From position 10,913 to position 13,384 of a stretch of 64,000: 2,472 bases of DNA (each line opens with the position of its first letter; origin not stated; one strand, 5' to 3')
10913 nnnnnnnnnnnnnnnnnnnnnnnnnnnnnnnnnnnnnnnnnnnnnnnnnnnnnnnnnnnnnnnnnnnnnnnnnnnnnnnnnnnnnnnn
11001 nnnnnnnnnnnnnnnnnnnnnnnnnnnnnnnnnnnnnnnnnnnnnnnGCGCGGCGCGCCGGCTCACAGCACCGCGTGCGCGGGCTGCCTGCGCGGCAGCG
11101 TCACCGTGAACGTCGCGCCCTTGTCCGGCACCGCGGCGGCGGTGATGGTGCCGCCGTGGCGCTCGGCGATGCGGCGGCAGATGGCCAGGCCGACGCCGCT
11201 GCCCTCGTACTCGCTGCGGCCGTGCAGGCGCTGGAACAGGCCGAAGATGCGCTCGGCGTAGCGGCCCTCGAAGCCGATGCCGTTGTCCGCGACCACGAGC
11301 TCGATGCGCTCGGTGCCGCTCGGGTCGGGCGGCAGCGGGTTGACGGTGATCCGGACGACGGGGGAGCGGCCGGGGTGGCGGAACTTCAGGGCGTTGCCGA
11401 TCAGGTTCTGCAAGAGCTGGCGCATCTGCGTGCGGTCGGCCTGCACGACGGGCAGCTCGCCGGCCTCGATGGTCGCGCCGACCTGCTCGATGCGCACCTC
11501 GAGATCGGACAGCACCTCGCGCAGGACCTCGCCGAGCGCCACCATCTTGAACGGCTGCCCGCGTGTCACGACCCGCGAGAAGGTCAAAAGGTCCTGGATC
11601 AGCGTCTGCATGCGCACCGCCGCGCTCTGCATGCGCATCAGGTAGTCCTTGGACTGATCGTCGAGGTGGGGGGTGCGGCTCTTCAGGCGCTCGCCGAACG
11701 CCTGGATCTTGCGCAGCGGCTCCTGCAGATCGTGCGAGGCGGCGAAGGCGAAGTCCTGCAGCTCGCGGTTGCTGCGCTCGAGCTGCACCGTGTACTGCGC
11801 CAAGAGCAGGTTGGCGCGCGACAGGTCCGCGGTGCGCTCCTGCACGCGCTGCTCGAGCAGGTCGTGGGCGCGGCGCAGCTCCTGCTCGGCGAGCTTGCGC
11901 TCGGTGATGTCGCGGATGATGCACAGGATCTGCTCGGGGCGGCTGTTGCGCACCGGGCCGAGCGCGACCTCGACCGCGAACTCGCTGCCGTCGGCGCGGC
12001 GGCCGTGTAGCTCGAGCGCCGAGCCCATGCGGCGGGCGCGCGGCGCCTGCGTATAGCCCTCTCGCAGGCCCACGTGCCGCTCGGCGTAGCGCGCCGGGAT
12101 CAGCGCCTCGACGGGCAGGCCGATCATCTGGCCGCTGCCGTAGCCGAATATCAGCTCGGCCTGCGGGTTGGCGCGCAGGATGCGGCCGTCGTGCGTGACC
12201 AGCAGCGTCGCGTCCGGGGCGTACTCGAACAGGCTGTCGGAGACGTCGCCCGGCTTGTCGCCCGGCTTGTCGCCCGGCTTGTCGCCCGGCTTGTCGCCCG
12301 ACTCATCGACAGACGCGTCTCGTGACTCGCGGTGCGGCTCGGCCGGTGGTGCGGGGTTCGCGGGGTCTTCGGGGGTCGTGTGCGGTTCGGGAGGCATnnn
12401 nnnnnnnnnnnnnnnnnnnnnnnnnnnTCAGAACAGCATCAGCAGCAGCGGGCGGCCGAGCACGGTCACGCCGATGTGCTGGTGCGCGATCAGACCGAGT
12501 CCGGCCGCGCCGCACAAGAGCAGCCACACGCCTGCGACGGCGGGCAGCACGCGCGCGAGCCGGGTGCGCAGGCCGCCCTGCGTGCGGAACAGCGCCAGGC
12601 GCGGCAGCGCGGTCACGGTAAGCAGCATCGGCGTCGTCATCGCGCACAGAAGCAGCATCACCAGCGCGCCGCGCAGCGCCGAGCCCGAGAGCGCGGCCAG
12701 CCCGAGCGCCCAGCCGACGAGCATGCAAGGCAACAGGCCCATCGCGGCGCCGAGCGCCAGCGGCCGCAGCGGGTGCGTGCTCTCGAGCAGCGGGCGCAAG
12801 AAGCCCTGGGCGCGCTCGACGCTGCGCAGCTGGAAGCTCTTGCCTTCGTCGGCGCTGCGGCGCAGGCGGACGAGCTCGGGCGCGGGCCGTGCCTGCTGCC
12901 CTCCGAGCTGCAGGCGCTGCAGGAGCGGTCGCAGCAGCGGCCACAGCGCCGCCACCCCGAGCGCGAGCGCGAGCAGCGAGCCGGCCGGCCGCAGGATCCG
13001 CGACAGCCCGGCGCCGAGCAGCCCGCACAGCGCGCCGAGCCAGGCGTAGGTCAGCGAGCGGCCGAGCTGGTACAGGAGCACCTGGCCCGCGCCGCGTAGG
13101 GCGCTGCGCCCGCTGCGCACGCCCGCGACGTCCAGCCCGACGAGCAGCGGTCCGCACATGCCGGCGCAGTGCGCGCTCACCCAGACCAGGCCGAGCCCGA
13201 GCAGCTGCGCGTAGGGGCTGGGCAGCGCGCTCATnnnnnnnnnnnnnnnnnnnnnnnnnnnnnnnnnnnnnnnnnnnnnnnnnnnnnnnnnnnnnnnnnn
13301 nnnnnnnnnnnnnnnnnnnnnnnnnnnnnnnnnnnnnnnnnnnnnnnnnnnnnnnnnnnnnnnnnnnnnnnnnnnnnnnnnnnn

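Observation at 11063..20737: Non-canonical cbb3 oxidase locus: ccoI-ccoS upstream, fused ccoNO, monoheme ccoP, no ccoH, DsbD_2 protein, terminal PAS kinase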

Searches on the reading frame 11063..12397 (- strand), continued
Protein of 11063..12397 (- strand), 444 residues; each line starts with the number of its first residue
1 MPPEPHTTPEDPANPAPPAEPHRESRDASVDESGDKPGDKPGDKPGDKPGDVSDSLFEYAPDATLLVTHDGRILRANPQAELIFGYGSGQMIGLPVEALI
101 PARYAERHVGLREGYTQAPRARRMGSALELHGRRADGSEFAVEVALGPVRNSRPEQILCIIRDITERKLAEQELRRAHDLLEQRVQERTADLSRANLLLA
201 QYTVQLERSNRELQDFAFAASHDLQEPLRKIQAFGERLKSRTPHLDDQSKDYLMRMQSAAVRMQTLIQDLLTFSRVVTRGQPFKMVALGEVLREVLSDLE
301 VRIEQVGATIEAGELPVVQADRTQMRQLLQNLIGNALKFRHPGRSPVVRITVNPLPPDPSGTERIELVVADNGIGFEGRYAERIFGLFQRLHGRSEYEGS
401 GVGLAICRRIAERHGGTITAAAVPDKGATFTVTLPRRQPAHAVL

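Call 60: find_encoding_contigs(protein=P0018, flank=10000, max_places=1)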
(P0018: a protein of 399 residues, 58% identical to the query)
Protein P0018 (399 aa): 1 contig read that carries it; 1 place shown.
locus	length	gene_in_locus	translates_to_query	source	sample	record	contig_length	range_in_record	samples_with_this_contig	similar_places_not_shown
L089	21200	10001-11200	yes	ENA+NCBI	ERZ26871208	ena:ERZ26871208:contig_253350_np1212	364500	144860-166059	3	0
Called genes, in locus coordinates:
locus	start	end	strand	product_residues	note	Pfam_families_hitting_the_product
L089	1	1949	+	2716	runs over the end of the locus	PF10091:Glycoamylase, PF06165:GH94_b-supersand, PF17167:Glyco_hydro_94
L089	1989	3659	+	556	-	PF13927:Ig_3 (faint)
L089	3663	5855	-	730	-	PF01464:SLT, PF27553:SLT_superhelical (weak)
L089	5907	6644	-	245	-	PF07993:NAD_binding_4 (faint), PF13460:NAD_binding_10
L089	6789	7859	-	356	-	PF01758:SBF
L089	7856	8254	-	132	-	PF01451:LMWPc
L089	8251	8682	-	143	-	PF00903:Glyoxalase, PF18029:Glyoxalase_6 (weak)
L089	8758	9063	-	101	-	PF12840:HTH_20, PF01022:HTH_5 (weak)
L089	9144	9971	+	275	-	-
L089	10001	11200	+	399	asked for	PF00989:PAS, PF08448:PAS_4, PF13188:PAS_8, PF13426:PAS_9, PF00512:HisKA, PF02518:HATPase_c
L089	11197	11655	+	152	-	PF00072:Response_reg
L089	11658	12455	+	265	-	PF00072:Response_reg, PF00512:HisKA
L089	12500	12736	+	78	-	PF02518:HATPase_c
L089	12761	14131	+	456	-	PF00072:Response_reg, PF01078:Mg_chelatase (faint), PF00158:Sigma54_activat, PF14532:Sigma54_activ_2, PF07728:AAA_5, PF25601:AAA_lid_14, PF02954:HTH_8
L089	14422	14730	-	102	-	-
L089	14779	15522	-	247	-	PF04542:Sigma70_r2, PF04545:Sigma70_r4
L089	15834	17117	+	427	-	PF07396:Porin_O_P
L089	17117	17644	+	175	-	PF10604:Polyketide_cyc2, PF03364:Polyketide_cyc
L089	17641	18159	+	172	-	PF04264:YceI (weak)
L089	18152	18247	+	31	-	-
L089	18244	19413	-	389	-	PF00144:Beta-lactamase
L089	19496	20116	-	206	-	-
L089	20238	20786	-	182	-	-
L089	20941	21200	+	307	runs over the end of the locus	-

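Call 61: find_encoding_contigs(protein=P0011, flank=10000, max_places=1)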
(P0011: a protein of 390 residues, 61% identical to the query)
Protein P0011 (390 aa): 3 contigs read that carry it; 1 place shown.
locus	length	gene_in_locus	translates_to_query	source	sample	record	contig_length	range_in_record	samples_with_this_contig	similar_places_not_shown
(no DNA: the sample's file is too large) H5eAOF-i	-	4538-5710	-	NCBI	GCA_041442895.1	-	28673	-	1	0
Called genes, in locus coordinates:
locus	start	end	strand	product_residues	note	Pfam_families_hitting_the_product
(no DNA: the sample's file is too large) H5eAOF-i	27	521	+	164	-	PF01061:ABC2_membrane, PF12698:ABC2_membrane_3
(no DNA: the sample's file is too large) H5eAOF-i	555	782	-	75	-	-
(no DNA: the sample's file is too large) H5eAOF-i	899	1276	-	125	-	PF00072:Response_reg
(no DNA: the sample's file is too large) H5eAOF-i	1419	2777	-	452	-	PF00753:Lactamase_B, PF23023:Anti-Pycsar_Apyc1 (faint), PF12706:Lactamase_B_2, PF16661:Lactamase_B_6, PF10996:Beta-Casp, PF07521:RMMBL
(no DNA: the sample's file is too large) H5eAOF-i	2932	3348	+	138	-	PF00582:Usp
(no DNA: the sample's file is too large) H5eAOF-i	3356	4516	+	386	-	PF02163:Peptidase_M50, PF00571:CBS (weak)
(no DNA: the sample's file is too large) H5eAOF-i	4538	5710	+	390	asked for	PF00989:PAS, PF13188:PAS_8, PF08448:PAS_4, PF13426:PAS_9, PF00512:HisKA, PF02518:HATPase_c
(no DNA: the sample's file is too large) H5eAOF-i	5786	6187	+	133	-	PF00072:Response_reg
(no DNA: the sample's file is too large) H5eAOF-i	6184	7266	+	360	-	PF00072:Response_reg, PF00512:HisKA, PF13581:HATPase_c_2 (weak), PF02518:HATPase_c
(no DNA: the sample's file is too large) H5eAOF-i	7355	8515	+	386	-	PF03734:YkuD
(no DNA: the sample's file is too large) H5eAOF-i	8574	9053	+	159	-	PF00571:CBS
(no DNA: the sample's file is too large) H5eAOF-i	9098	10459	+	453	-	PF00072:Response_reg, PF00069:Pkinase, PF07714:PK_Tyr_Ser-Thr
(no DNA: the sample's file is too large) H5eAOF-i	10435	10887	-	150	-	PF01814:Hemerythrin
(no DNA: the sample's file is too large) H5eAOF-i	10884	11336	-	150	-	PF07884:VKOR (faint)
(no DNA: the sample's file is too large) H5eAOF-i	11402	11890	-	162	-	PF17174:DUF5130 (weak), PF04536:TPM_phosphatase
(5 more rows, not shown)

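Call 66: search_protein_families(library=ncbifam, proteins=[L082:11209-11673:+, L082:11683-12852:+, L082:12878-14281:+], max_evalue=1e-10)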
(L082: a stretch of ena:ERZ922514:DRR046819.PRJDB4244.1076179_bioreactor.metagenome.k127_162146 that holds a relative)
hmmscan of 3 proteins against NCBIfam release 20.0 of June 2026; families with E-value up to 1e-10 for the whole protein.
L082:11209-11673:+ (154 aa): 5 families
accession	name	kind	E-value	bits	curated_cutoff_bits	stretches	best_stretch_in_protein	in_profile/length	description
TIGR02154.1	PhoB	equivalog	1.2e-14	54.2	296.2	1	55-138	37-121/226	phosphate regulon transcriptional regulator PhoB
NF007135.0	PRK09581.1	equivalog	4.5e-14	52.1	474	1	64-139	47-122/457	PleD family two-component system response regulator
NF051850.1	RespRegRprY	equivalog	5.9e-13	48.8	370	1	7-136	4-119/234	response regulator transcription factor RprY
NF007546.0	PRK10161.1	equivalog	1.7e-12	47.4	471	1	61-138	44-121/229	phosphate response regulator transcription factor PhoB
NF040534.1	resp_reg_YycF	equivalog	6.3e-11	42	340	0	61-135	42-113/231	response regulator YycF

L082:11683-12852:+ (389 aa): 71 families (the best 25 are shown)
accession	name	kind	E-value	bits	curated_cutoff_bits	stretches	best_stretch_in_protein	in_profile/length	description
NF008468.0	PRK11360.1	equivalog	7.1e-55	186.5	646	1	142-364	386-607/616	two-component system sensor histidine kinase AtoS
NF007688.0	PRK10364.1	equivalog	3.2e-53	181.1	479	1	134-364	225-450/460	two-component system sensor histidine kinase ZraS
NF052574.1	HisKinEspCMyxo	equivalog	7.6e-49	166.6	1200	1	141-372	406-644/785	serine histidine kinase EspC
NF010411.0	PRK13837.1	equivalog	1.6e-43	148.8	647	1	119-376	424-686/828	two-component system VirA-like sensor kinase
NF047466.1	hybrid_RR_LvrB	exception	2.6e-41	142.1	500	1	32-360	34-371/377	hybrid histidine kinase/response regulator LvrB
NF038348.1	T2SS_HK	subfamily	1.1e-38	133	450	1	196-363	406-571/574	histidine kinase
NF046044.1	PnpS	equivalog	3.3e-36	125.1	400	1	157-363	175-389/390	two-component system histidine kinase PnpS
NF052573.1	HisKinEspAMyxo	equivalog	7.9e-35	120.1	1400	1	142-365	374-611/755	serine histidine kinase EspA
NF053867.1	SprKinKinDBac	equivalog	8.9e-35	120.1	775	1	146-363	280-495/500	sporulation kinase KinD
TIGR02956.1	TMAO_torS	equivalog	2.8e-33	115.1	676.5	1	155-361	467-678/967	TMAO reductase system sensor histidine kinase/response regulator TorS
TIGR02966.1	phoR_proteo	equivalog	5.8e-33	114.3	334.2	1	157-361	119-331/333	phosphate regulon sensor histidine kinase PhoR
NF038297.2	hybrid_HK_HrmK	equivalog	5.3e-32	111.2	725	1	104-364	186-456/607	hybrid histidine kinase/response regulator HrmK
NF033092.0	HK_WalK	equivalog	8.7e-32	110.4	725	1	157-363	377-592/594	cell wall metabolism sensor histidine kinase WalK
NF008312.0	PRK11100.1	equivalog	8.9e-32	110.5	356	1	150-364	254-473/477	two-component system sensor histidine kinase CreC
NF047497.1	HK_LIC_12097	equivalog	7.2e-31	107.2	500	1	143-361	141-362/367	LIC_12097 family sensor histidine kinase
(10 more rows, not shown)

L082:12878-14281:+ (467 aa): 91 families (the best 25 are shown)
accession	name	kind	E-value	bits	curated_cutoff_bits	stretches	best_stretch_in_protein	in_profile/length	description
NF008469.0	PRK11361.1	equivalog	1.4e-134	449.3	714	1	11-465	6-461/461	acetoacetate metabolism transcriptional regulator AtoC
TIGR01818.1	ntrC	equivalog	6e-131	437.4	558.6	1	12-456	1-461/463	nitrogen regulation protein NR(I)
NF007689.0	PRK10365.1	equivalog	3.5e-117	391.9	760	1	10-455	6-439/441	sigma-54-dependent response regulator transcription factor ZraR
NF011695.0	PRK15115.1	equivalog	7e-114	381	763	1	9-465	6-443/445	two-component system response regulator GlrR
NF008176.1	PRK10923.1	equivalog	1e-113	380.4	620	1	12-456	6-464/469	nitrogen regulation protein NR(I)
NF051870.1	NAssimRespRegNtrX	equivalog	1.7e-111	373.3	600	1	11-457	3-449/452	nitrogen assimilation response regulator NtrX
TIGR02915.1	PEP_resp_reg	equivalog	2.1e-111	372.9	502.6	1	12-460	1-444/445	PEP-CTERM-box response regulator transcription factor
TIGR01817.1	nifA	equivalog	3.7e-101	339.5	528.85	1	127-400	173-448/534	nif-specific transcriptional activator NifA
NF003451.0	PRK05022.1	equivalog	3.8e-101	339.3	476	1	131-453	171-503/512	nitric oxide reductase transcriptional regulator NorR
NF041946.1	LuxO_transreg_Vib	equivalog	5.3e-101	338.7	800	1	32-405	19-391/463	quorum-sensing sigma-54 dependent transcriptional regulator LuxO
NF041552.1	TF_PrdR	equivalog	1.4e-99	334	795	1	131-457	248-575/577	sigma-54 dependent transcriptional regulator PrdR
NF038308.1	RNA_repair_RtcR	equivalog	3.2e-98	329.9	650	1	127-456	160-514/530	RNA repair transcriptional activator RtcR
NF050807.1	TransRegFlbDCaul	equivalog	5e-94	315.7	750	1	31-458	22-438/454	sigma-54-dependent transcriptional regulator FlbD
TIGR02329.1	propionate_PrpR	equivalog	2.5e-88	297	499.2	1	120-457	187-526/526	propionate catabolism operon regulatory protein PrpR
NF049963.1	RespRegFlgRCampy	domain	4.2e-88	296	750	1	11-457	2-426/429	fla regulon two-component system response regulator FlgR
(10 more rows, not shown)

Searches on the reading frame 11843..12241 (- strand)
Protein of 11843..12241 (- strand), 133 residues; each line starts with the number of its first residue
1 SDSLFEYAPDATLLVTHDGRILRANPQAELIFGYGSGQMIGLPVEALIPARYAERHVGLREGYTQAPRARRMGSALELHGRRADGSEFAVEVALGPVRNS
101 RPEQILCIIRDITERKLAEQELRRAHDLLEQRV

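Call 17: search_solved_structures(query=window:11843-12241:-, max_evalue=0.01, show_alignments=5)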
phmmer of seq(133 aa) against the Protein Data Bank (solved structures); distinct sequences matched with E-value up to 0.01: 15.
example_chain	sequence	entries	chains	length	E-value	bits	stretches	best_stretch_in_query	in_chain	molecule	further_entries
10jx_A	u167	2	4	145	7.5e-17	65.3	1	4-111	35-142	Multi-sensor signal transduction histidine kinase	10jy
1d06_A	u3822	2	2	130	2.6e-12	50.6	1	3-113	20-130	nitrogen fixation regulatory protein fixL | FIXL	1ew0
2cmn_A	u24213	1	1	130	2.4e-08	37.8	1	4-123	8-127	SENSOR PROTEIN FIXL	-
1y28_A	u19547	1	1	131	2.9e-08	37.5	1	4-123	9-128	Sensor protein fixL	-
1dp6_A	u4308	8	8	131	4.4e-08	37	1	4-123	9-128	FIXL PROTEIN | SENSOR PROTEIN FIXL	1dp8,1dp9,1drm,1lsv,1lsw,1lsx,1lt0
1xj4_A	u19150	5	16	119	1.4e-07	35.4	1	9-122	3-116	Sensor protein fixL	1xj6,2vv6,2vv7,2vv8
8js5_A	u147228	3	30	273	1.4e-07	35.3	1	4-123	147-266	Sensor protein FixL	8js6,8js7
3ewk_A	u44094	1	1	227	6.3e-07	33.2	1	18-128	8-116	Sensor protein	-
1v9y_A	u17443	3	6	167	1e-06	32.6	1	12-122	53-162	Heme pas sensor protein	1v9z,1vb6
1xj2_A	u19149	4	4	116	1.6e-06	32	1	10-122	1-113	Sensor protein fixL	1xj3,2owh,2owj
1s66_L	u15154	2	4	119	4.5e-06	30.5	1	12-112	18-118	Hypothetical protein yddU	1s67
9clo_A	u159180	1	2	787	4.7e-06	30.4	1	12-123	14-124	Oxygen sensor protein DosP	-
9bgv_A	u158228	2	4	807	4.7e-06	30.4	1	12-123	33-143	Oxygen sensor protein DosP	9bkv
9cmf_A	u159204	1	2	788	6.5e-06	29.9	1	12-123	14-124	Oxygen sensor protein DosP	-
9cdr_A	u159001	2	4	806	6.6e-06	29.9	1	12-123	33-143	Oxygen sensor protein DosP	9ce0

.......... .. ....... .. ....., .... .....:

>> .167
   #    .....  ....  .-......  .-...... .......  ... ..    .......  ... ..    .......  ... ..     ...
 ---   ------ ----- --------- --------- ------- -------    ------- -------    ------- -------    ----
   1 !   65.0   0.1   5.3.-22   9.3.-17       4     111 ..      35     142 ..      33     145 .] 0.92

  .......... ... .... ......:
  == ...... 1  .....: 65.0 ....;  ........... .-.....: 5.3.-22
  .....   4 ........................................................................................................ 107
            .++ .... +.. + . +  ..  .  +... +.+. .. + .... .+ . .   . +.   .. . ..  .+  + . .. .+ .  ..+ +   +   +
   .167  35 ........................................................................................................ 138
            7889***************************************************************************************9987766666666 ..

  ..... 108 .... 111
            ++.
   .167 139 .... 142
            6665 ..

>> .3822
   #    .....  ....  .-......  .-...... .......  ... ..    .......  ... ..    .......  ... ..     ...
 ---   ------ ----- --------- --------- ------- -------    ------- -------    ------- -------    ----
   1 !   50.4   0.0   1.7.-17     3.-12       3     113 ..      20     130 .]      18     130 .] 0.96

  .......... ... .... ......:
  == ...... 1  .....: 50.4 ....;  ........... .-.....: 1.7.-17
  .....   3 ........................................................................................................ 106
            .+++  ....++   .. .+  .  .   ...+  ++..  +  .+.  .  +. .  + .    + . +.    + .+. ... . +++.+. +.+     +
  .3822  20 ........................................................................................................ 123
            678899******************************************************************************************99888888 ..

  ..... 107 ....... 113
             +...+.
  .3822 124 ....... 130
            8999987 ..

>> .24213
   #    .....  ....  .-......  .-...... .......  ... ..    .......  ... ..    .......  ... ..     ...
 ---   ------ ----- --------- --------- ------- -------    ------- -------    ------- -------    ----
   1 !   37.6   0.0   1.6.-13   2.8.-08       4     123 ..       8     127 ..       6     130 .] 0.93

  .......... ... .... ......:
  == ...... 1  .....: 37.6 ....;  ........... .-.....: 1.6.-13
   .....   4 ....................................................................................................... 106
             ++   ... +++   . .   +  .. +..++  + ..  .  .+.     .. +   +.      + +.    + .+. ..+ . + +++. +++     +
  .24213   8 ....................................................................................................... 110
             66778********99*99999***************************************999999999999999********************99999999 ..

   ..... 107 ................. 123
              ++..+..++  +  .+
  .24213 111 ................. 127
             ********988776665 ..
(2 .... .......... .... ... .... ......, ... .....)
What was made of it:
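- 11063..12397 (-): Soluble PAS-HisKA-HATPase histidine kinase of 444 aa. PAS spans about residues 55-170 (coordinates 11888-12235). The F-alpha histidine is His108 (codon 12074-12076) and the H-box histidine is His222. The closest solved structures are 10jx_A and then the FixL and DosP heme-PAS domains (call 17).
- All the other named top solved matches are heme-PAS proteins (call 17).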

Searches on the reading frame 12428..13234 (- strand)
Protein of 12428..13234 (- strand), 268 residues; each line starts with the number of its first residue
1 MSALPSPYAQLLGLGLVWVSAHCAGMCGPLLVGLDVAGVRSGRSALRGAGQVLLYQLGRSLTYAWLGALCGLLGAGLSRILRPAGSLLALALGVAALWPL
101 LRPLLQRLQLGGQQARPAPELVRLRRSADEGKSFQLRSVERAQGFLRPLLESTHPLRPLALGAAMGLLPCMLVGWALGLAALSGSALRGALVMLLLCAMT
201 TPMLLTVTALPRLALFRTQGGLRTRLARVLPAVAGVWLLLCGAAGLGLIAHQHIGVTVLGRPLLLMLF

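Call 4: search_protein_families(library=pfam, proteins=[window:12428-13234:-], max_evalue=0.01)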
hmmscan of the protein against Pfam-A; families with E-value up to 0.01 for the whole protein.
window:12428-13234:- (268 aa): 2 families
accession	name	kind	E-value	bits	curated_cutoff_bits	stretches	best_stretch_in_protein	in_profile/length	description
PF13386.12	DsbD_2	-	1.6e-26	93.9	24.9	1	14-237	5-199/199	Cytochrome C biogenesis protein transmembrane region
PF02683.22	DsbD_TM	-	0.00028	20.7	27.1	1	10-95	7-91/219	Cytochrome C biogenesis protein transmembrane domain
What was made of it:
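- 12428..13234 (-): DsbD_2-family membrane protein of 268 aa. PF13386, E=1.6e-26 (call 4).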

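Call 5: search_protein_families(library=ncbifam, proteins=[window:12428-13234:-], max_evalue=0.01)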
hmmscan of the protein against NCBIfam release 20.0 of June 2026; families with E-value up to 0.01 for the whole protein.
window:12428-13234:- (268 aa): 0 families
